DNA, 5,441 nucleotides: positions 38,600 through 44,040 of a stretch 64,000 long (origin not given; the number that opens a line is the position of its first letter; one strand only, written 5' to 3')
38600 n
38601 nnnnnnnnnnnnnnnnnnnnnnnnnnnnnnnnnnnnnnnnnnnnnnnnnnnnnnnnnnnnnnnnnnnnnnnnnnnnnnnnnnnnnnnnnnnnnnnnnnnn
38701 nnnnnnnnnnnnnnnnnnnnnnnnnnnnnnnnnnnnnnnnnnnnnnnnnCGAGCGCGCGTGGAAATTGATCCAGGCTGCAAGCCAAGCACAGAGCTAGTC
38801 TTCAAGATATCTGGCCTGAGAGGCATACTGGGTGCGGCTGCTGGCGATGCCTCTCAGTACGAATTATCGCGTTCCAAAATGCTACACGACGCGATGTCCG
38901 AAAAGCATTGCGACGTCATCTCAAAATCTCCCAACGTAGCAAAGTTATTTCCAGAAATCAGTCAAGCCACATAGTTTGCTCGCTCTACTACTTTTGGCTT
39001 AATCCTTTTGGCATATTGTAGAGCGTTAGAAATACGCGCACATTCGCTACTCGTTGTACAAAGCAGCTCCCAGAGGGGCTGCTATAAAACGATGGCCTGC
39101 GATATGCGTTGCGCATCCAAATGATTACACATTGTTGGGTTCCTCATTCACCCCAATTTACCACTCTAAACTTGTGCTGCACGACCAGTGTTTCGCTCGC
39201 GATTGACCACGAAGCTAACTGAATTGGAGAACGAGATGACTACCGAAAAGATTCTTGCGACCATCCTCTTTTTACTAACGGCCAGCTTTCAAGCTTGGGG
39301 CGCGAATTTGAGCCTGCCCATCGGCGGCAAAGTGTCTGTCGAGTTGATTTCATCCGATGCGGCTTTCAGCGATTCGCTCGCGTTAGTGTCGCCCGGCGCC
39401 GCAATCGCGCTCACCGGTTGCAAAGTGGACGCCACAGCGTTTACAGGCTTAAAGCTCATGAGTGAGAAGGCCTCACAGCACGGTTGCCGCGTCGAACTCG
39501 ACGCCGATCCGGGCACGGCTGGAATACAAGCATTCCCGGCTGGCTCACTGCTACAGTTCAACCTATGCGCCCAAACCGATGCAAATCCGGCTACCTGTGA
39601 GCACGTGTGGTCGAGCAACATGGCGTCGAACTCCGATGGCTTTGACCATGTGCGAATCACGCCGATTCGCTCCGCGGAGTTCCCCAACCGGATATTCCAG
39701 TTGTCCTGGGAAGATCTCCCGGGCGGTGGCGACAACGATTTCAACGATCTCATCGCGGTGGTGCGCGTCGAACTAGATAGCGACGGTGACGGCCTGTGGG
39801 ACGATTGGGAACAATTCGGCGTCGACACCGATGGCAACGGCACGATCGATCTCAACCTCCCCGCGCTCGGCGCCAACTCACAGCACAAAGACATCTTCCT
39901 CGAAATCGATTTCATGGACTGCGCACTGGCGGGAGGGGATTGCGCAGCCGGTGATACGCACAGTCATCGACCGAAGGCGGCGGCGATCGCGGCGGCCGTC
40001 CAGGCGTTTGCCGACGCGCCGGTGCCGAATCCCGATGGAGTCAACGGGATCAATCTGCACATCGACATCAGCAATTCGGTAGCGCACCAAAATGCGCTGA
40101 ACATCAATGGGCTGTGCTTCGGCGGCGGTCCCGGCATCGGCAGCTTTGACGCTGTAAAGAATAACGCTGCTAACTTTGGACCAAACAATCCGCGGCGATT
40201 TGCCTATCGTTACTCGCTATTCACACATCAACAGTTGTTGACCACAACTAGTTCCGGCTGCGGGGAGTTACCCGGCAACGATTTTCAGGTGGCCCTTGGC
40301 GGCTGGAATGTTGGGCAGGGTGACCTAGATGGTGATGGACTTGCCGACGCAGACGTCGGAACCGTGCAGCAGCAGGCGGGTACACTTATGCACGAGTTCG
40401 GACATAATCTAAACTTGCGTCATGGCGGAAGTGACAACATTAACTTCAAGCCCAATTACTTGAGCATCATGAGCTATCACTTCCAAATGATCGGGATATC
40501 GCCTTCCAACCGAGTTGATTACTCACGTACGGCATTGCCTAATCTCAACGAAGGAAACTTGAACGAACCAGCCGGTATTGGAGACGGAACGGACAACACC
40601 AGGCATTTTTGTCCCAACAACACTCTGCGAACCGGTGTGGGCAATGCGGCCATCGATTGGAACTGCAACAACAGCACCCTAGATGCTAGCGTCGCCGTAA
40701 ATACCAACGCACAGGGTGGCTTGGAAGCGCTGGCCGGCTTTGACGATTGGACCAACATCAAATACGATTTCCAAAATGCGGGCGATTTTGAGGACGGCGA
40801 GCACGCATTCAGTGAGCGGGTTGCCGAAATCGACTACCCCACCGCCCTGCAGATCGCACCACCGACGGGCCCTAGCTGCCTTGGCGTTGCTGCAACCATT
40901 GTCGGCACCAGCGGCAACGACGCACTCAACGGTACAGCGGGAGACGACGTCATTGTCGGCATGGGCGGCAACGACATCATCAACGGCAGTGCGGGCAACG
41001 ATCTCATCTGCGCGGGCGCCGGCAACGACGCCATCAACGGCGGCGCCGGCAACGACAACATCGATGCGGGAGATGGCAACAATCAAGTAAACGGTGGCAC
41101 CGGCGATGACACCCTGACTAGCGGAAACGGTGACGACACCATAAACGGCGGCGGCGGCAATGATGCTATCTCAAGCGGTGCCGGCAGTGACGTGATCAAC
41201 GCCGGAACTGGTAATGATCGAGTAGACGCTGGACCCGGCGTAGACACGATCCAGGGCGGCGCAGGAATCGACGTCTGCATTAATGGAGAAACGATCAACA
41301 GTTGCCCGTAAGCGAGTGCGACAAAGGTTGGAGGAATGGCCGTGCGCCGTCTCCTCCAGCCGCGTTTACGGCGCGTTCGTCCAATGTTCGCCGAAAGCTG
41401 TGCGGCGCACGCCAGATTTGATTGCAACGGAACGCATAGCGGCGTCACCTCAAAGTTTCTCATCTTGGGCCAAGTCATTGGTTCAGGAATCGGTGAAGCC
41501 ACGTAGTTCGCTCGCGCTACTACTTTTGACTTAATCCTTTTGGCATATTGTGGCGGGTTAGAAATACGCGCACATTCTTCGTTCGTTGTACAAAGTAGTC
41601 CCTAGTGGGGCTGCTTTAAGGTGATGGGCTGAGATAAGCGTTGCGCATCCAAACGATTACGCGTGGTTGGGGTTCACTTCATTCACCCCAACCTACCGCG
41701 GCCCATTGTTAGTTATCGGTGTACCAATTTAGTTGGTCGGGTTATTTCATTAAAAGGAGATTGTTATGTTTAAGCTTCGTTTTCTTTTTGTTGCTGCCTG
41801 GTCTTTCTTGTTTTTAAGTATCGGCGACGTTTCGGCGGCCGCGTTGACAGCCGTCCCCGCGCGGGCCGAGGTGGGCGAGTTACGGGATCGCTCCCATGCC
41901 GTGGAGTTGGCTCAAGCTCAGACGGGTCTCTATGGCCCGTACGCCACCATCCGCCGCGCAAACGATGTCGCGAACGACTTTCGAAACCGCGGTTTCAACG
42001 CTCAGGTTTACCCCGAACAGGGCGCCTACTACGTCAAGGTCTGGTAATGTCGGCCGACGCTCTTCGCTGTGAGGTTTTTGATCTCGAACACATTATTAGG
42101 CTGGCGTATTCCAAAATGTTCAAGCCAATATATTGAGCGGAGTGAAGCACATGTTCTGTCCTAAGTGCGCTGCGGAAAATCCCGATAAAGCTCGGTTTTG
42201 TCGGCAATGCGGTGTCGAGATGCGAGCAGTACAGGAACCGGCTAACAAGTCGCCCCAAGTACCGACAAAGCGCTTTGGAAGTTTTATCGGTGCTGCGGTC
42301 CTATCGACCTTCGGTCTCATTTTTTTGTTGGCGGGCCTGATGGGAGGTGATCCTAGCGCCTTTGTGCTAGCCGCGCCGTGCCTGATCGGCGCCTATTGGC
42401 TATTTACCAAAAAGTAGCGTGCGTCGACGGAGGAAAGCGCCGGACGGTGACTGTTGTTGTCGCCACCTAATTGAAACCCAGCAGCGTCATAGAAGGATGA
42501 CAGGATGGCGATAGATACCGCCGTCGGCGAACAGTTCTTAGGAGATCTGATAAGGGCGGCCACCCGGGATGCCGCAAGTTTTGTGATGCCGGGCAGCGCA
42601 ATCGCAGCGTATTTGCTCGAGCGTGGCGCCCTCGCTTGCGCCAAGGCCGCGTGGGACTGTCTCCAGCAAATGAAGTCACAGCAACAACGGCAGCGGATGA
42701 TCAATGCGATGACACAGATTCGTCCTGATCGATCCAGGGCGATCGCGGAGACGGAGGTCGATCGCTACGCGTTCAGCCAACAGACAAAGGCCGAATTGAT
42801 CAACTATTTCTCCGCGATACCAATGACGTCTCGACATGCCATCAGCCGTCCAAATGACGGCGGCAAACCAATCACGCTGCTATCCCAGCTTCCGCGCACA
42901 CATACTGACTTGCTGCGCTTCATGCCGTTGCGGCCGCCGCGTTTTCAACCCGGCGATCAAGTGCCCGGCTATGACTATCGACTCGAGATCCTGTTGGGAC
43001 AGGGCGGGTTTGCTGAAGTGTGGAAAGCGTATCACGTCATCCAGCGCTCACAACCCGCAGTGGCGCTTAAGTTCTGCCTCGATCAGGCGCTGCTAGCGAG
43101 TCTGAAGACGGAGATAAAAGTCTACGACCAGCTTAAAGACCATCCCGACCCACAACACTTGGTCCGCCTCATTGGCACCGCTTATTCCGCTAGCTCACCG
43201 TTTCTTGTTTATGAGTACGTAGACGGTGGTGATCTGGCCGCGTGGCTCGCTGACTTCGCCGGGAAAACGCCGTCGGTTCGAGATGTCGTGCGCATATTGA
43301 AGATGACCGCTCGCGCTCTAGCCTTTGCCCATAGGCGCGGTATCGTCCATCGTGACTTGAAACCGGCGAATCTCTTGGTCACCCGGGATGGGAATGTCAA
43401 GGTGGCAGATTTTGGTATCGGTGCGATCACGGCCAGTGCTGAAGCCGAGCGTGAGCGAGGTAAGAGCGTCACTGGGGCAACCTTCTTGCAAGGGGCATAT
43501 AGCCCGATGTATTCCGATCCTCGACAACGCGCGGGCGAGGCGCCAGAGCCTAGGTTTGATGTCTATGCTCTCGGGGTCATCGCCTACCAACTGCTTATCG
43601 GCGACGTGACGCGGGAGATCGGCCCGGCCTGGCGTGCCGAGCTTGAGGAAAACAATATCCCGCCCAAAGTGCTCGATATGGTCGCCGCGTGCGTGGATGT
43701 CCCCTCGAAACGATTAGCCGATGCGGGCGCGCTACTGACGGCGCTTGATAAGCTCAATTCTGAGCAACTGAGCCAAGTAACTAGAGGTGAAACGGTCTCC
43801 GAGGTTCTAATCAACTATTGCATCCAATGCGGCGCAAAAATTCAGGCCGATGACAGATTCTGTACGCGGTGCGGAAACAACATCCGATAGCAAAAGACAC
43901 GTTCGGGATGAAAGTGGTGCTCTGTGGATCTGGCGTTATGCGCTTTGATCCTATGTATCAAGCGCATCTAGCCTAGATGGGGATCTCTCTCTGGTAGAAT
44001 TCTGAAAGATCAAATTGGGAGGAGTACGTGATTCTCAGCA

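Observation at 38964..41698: Secreted DUF4114-metzincin-RTX protease gene bracketed by ~205-bp direct repeats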

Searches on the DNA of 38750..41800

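Call 68: search_rna_families(source=window, start=38750, end=41800, threshold=evalue, max_evalue=1)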
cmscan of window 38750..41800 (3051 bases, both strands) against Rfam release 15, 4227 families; matches with E-value up to 1: 1.
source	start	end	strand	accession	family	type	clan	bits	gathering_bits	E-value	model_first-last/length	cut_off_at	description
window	41341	41412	-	RF01763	Guanidine-III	Cis-reg; riboswitch;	-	20.8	36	0.22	1-67/67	no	Guanidine-III riboswitch aptamer (yKKC-III)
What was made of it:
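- On Known structured RNA families (riboswitch, leader, sRNA): The only hit at E<=1 was a Guanidine-III match at 20.8 bits against 36, in the tail on the - strand (call 68).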

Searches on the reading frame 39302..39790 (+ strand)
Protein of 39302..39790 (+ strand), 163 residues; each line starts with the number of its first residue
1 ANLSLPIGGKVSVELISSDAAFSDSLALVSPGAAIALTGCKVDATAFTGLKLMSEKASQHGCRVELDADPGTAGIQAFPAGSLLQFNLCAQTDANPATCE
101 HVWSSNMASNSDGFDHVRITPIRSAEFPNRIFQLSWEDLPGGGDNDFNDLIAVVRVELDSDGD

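Call 85: search_solved_structures(query=window:39302-39790:+, max_evalue=10, show_alignments=3)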
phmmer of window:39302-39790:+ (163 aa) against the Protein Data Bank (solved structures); distinct sequences matched with E-value up to 10: 0.
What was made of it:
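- Tried and rejected: phmmer of the lectin domain against PDB found nothing (call 85).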

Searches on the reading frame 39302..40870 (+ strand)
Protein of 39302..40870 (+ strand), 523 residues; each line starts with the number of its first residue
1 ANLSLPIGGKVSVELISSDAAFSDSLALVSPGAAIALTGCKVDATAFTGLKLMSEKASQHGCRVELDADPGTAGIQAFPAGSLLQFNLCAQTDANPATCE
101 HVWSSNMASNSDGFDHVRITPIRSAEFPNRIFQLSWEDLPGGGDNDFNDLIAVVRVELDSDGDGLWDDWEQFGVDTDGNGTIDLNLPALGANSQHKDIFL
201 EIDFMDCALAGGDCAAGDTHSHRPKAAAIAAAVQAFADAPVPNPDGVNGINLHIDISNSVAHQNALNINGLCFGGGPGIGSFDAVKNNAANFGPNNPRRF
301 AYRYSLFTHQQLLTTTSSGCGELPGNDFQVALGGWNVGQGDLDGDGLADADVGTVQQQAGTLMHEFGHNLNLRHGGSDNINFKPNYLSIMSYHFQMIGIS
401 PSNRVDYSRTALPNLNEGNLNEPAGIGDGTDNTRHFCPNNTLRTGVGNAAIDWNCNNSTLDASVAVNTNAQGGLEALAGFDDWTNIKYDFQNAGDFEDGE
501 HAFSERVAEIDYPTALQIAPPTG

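Call 83: search_protein_representatives(protein=window:39302-40870:+)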
Query: 523 residues. Proteins with E-value up to 0.001 (for the whole library): 7165; up to 1e-10: 5212; up to 1e-30: 1567. The best 150 are listed.
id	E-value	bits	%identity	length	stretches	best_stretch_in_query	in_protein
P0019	5.8e-223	757.9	67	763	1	2-515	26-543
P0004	3.8e-220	748.6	67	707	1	1-523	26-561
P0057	9.2e-202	687.9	62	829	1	2-516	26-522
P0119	5.0e-180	616.2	64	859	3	3-337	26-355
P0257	2.8e-177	607.2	59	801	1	2-516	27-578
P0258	1.8e-175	601.1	59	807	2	2-349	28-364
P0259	4.2e-173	593.4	57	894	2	1-349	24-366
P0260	5.2e-173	593.1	59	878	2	1-362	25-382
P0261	4.4e-162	557.0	59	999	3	30-337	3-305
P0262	1.3e-161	555.4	56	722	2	1-345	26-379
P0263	3.9e-156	537.4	55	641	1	2-518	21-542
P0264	1.5e-155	535.5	55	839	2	2-470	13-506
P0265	4.8e-152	523.9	57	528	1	3-469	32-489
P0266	8.6e-150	516.4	56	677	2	5-463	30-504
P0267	6.3e-147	507.0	56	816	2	2-458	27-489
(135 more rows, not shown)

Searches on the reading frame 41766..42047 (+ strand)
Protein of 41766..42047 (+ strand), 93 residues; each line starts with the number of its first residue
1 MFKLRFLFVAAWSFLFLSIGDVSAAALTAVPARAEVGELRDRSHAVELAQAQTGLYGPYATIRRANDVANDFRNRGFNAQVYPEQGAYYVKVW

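Call 19: find_encoding_contigs(protein=window:41766-42047:+, flank=10000)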
Protein window:41766-42047:+ (93 aa): 3 contigs read that carry it; 3 places shown.
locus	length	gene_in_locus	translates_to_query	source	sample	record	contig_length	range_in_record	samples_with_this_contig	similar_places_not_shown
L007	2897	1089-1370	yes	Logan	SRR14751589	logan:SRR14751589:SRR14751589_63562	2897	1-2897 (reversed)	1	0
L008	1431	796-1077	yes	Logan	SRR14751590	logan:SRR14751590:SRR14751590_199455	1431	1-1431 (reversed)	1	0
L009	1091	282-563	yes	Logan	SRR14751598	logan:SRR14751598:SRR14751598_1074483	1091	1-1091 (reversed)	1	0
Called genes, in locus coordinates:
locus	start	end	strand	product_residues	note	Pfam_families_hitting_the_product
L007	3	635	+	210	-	?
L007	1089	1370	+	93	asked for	-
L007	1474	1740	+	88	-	PF12773:DZR (weak), PF13240:Zn_Ribbon_1, PF24463:DUF7577 (weak)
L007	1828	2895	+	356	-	?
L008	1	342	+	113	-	?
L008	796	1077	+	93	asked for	-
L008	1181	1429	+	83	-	?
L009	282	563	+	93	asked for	-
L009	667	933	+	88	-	PF12773:DZR (weak), PF13240:Zn_Ribbon_1, PF24463:DUF7577 (weak)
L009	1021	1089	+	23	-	?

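Call 29: search_protein_families(library=ncbifam, proteins=[window:41766-42047:+], max_evalue=0.01)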
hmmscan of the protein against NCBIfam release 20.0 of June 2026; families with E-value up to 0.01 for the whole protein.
window:41766-42047:+ (93 aa): 0 families

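Call 30: search_protein_families(library=pfam, proteins=[window:41766-42047:+], max_evalue=0.01)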
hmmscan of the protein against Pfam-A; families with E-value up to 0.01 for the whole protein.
window:41766-42047:+ (93 aa): 0 families

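Call 35: find_homologous_proteins(query=window:41766-42047:+, max_evalue=0.001)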
Query window:41766-42047:+ (93 aa): 16 proteins with E <= 0.001 among 21 candidates.
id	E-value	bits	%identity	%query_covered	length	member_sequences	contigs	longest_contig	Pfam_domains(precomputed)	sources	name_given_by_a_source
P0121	1.3e-54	200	100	100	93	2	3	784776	-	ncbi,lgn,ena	-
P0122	4.4e-44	166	85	100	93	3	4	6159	-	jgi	jgi:hypothetical protein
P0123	9.7e-42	158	83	99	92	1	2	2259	-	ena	-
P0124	4.0e-40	153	81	100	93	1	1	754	-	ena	-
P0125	1.5e-16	78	57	87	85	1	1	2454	-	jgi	jgi:hypothetical protein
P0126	1.6e-16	78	69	59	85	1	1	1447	-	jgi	jgi:hypothetical protein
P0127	8.5e-16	76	77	46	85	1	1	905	-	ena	-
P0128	1.4e-15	75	58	85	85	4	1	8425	-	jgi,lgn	-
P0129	2.6e-15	74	74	46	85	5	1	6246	-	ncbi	-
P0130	7.5e-15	73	52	85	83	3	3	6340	-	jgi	jgi:hypothetical protein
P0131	1.2e-14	72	52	86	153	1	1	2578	-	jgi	jgi:hypothetical protein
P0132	1.2e-14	72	55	77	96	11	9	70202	-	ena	-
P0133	3.9e-13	67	77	46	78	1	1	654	-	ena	-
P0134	7.1e-13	66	68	54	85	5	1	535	-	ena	-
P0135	1.0e-12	66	53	85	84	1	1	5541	-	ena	-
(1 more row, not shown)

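Call 36: find_encoding_contigs(protein=P0122, flank=10000, max_places=6)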
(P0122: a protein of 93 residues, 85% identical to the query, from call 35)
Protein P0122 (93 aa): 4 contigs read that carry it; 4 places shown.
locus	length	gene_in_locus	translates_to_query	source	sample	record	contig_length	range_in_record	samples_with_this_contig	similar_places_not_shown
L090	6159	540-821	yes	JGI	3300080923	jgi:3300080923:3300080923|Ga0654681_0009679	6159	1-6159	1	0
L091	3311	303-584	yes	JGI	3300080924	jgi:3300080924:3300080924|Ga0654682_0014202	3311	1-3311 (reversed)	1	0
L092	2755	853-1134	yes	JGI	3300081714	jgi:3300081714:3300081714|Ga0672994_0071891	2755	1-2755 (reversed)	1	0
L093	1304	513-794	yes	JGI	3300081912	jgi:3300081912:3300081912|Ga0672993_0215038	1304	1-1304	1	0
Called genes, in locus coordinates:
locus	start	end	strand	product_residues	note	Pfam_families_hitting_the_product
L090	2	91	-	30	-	?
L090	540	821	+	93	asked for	-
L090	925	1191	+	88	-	PF12773:DZR (weak), PF13240:Zn_Ribbon_1 (weak), PF24463:DUF7577 (weak)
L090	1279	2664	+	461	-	PF01636:APH (faint), PF00069:Pkinase, PF07714:PK_Tyr_Ser-Thr, PF13240:Zn_Ribbon_1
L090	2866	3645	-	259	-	PF12697:Abhydrolase_6 (weak)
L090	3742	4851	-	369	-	PF02746:MR_MLE_N, PF13378:MR_MLE_C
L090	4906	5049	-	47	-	-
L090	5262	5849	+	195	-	PF20169:DUF6537 (weak)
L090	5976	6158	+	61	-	?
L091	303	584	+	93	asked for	-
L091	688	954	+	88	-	PF12773:DZR (weak), PF13240:Zn_Ribbon_1 (weak), PF24463:DUF7577 (weak)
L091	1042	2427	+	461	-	PF01636:APH (faint), PF00069:Pkinase, PF07714:PK_Tyr_Ser-Thr, PF13240:Zn_Ribbon_1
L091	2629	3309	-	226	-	?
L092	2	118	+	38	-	?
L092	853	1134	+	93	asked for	-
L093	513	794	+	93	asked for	-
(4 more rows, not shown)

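Call 37: find_encoding_contigs(protein=P0123, flank=10000, max_places=6)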
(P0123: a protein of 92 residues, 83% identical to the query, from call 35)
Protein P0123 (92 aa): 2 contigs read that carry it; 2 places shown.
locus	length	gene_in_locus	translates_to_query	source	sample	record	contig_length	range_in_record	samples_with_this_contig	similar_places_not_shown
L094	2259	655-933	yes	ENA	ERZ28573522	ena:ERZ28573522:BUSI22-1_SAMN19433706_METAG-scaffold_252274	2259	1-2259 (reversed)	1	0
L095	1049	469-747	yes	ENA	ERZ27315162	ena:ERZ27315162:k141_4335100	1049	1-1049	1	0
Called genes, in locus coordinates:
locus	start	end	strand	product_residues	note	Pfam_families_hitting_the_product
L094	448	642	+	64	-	PF13240:Zn_Ribbon_1, PF24463:DUF7577 (weak), PF12773:DZR (weak)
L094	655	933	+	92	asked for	-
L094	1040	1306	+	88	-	PF12773:DZR (weak), PF13240:Zn_Ribbon_1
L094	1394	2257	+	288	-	?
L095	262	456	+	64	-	PF13240:Zn_Ribbon_1, PF24463:DUF7577 (weak), PF12773:DZR (weak)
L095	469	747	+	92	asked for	-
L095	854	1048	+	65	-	?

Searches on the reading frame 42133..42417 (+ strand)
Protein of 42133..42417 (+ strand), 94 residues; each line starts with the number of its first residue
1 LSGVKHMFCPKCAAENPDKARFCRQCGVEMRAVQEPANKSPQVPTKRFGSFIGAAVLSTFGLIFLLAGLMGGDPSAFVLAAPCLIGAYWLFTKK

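Call 29: search_protein_families(library=ncbifam, proteins=[window:42133-42417:+], max_evalue=0.01)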
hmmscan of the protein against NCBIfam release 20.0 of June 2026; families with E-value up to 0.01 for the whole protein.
window:42133-42417:+ (94 aa): 4 families
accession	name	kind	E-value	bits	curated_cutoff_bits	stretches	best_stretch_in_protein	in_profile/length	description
NF011149.0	PRK14559.1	equivalog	4.9e-05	22.3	374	1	7-32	2-27/642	serine/threonine phosphatase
NF003161.0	PRK04136.1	equivalog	0.00011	21.6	54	1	8-28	16-36/49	50S ribosomal protein L40e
NF045510.1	4Cys_prefix_kin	domain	0.00076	19.7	24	1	10-28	5-24/26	4-Cys prefix domain-containing protein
NF049953.1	ribbon_DG_selen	exception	0.0046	16.9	130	1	6-36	5-35/172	zinc ribbon-containing (seleno)protein DG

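Call 30: search_protein_families(library=pfam, proteins=[window:42133-42417:+], max_evalue=0.01)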
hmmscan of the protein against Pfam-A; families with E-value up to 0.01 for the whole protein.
window:42133-42417:+ (94 aa): 6 families
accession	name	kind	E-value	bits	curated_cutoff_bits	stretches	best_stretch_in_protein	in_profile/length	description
PF13240.11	Zn_Ribbon_1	-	1.3e-07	31.6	25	1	8-27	1-20/23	zinc-ribbon domain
PF12773.13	DZR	-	2.8e-06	27.8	27.3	1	9-31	1-23/45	Double zinc ribbon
PF24463.1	DUF7577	-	1.2e-05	25.2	28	1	8-27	4-23/27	Domain of unknown function (DUF7577)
PF13248.11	Zn_ribbon_3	-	0.0012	18.7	27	1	9-29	5-25/26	zinc-ribbon domain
PF14952.11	zf-tcix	-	0.0019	18.2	31.2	1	9-24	13-28/42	Putative treble-clef, zinc-finger, Zn-binding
PF18912.6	DZR_2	-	0.002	18.4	27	1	5-31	20-47/56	Double zinc ribbon domain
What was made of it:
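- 42151..42417 (+): Zn-ribbon protein with a hydrophobic C-terminal half, 88 aa. Pfam Zn_Ribbon_1 and DZR (call 30).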

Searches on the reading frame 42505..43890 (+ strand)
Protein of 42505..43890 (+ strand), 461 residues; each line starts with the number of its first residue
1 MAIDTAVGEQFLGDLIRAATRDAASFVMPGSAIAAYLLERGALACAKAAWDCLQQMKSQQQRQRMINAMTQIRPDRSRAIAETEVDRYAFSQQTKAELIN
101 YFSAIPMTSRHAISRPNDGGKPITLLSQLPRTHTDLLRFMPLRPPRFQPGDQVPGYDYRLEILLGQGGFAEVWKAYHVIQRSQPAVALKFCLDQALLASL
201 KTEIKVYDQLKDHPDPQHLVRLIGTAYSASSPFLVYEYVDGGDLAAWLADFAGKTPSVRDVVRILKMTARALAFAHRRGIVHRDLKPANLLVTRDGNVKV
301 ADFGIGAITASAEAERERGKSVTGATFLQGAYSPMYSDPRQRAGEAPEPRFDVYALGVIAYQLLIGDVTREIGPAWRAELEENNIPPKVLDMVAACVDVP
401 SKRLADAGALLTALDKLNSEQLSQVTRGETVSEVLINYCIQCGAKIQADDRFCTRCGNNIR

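Call 29: search_protein_families(library=ncbifam, proteins=[window:42505-43890:+], max_evalue=0.01)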
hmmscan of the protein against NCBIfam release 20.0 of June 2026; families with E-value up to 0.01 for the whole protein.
window:42505-43890:+ (461 aa): 25 families
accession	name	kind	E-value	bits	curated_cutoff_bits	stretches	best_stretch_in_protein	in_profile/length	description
NF047741.1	antiphage_MADS6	equivalog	4.2e-36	124.6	460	2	256-427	296-470/612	methylation-associated defense system protein kinase MAD6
NF033483.0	PknB_PASTA_kin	equivalog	5.8e-36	124.7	450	1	158-368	9-206/563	Stk1 family PASTA domain-containing Ser/Thr kinase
TIGR03903.1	TOMM_kin_cyc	equivalog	9.7e-26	89.9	705.75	1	193-368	18-187/1267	TOMM system kinase/cyclase fusion protein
NF052427.1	StpK7MSMEG_1200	equivalog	6.4e-20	71.2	900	1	157-367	8-206/601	serine/threonine protein kinase StpK7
NF038150.1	lanthi_synth_IV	equivalog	5.3e-18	64.7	650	1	199-368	238-394/851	class IV lanthionine synthetase LanL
NF033442.0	BREX_PglW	equivalog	1e-14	53.3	990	1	232-368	285-426/1391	BREX system serine/threonine kinase PglW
NF009651.0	PRK13184.1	equivalog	8.8e-13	47.1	839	1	256-364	110-225/932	serine/threonine-protein kinase PknD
NF038151.1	lanthi_synth_III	equivalog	1.3e-12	47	575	1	198-366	268-425/833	class III lanthionine synthetase LanKC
TIGR03724.2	arch_bud32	equivalog_domain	1e-07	31.7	125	1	233-314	69-139/193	KEOPS complex kinase/ATPase Bud32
NF053615.1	SerThrKinAfsKStmc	equivalog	1e-07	31.1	1300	1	229-307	84-159/809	protein serine/threonine kinase AfsK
NF058632.1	SerThrKinPrkT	equivalog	8.9e-07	28.2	280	1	157-309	22-166/322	serine/threonine protein kinase PrkT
NF011464.0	PRK14879.1-7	equivalog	1.7e-05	24.7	246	1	234-314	83-157/221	Kae1-associated kinase Bud32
NF007174.0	PRK09605.1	equivalog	5.1e-05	21.9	447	1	235-314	414-481/535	bifunctional N(6)-L-threonylcarbamoyladenine synthase/serine/threonine protein kinase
NF011463.0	PRK14879.1-4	equivalog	5.8e-05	22.6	188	1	232-313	93-167/237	Kae1-associated kinase Bud32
NF008910.0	PRK12274.1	equivalog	0.00019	21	372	1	264-306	97-140/219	serine/threonine protein kinase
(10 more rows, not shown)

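Call 30: search_protein_families(library=pfam, proteins=[window:42505-43890:+], max_evalue=0.01)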
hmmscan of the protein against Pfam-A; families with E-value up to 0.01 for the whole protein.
window:42505-43890:+ (461 aa): 9 families
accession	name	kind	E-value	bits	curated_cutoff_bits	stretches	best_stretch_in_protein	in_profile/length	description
PF00069.31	Pkinase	-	4.4e-31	108.7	31.7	1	160-368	3-195/263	Protein kinase domain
PF07714.23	PK_Tyr_Ser-Thr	-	1.1e-23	84.3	23.1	1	163-321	6-164/258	Protein tyrosine and serine/threonine kinase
PF01636.29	APH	-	2e-08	34.7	23.2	2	176-275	14-107/239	Phosphotransferase enzyme family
PF13240.11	Zn_Ribbon_1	-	2.2e-06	27.7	25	1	438-458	1-21/23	zinc-ribbon domain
PF06293.20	Kdo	-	5e-05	23.3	21.3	1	233-296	93-155/207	Lipopolysaccharide kinase (Kdo/WaaP) family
PF13248.11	Zn_ribbon_3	-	0.00011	21.9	27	1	438-460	4-26/26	zinc-ribbon domain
PF03109.22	ABC1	-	0.00015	21.4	22.9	1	230-305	141-213/244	ABC1 atypical kinase-like domain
PF12773.13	DZR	-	0.00017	22.1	27.3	1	439-457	1-19/45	Double zinc ribbon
PF17032.10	Zn_ribbon_15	-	0.0013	20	28.9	1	436-457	52-73/73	zinc-ribbon family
